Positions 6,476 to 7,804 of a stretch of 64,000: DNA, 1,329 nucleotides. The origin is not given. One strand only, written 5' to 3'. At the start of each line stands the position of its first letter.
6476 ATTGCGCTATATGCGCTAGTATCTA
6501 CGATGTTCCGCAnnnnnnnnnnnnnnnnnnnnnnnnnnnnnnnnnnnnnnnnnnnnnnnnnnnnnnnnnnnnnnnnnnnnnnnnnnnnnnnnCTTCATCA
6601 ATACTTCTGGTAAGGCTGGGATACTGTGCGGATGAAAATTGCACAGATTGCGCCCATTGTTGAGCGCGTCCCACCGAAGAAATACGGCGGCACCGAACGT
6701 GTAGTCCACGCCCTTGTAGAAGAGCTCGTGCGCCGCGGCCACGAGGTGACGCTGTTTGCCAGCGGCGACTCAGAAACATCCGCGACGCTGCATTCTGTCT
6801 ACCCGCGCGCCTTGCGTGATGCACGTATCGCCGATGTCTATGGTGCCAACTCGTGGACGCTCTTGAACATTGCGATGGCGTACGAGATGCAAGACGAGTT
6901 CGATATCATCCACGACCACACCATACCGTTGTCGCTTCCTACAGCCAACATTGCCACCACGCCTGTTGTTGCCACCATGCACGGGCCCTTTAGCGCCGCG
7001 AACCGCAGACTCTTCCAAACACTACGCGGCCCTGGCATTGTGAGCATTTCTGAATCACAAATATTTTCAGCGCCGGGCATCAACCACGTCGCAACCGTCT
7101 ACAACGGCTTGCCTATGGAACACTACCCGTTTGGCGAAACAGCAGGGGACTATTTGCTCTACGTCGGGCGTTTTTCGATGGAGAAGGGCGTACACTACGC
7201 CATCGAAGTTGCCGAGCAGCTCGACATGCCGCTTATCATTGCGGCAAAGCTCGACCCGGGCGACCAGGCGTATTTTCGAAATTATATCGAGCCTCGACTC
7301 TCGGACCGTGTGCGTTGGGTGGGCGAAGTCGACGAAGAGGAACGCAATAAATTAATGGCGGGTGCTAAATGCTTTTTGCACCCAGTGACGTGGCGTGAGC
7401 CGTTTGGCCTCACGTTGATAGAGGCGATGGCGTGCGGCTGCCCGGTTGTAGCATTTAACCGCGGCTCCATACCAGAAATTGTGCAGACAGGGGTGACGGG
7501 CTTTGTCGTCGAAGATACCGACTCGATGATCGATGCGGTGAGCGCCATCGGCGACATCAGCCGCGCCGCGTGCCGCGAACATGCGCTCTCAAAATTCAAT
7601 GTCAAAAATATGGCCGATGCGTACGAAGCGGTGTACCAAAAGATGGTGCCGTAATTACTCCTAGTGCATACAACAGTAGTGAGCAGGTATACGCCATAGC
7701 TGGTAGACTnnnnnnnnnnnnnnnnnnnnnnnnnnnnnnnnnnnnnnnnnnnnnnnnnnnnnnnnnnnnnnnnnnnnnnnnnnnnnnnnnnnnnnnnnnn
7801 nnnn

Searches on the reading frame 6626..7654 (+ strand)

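Call 58: search_protein_families(library=pfam, proteins=[window:6626-7654:+], max_evalue=0.0001)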
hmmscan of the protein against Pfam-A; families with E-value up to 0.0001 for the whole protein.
window:6626-7654:+ (342 aa): 5 families
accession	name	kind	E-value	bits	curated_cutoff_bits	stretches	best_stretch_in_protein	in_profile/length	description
PF00534.26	Glycos_transf_1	-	2.4e-29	102.5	26.4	1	176-307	17-151/172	Glycosyl transferases group 1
PF13692.12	Glyco_trans_1_4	-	9.8e-28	97.6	27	1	176-307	3-138/142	Glycosyl transferases group 1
PF13439.12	Glyco_transf_4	-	1.6e-15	58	28.5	1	20-132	1-129/170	Glycosyltransferase Family 4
PF13579.12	Glyco_trans_4_4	-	2.2e-10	41.6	29.7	1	21-130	1-117/158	Glycosyl transferase 4-like domain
PF13524.12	Glyco_trans_1_2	-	1.8e-06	28.4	25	1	223-332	27-141/144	Glycosyl transferase-like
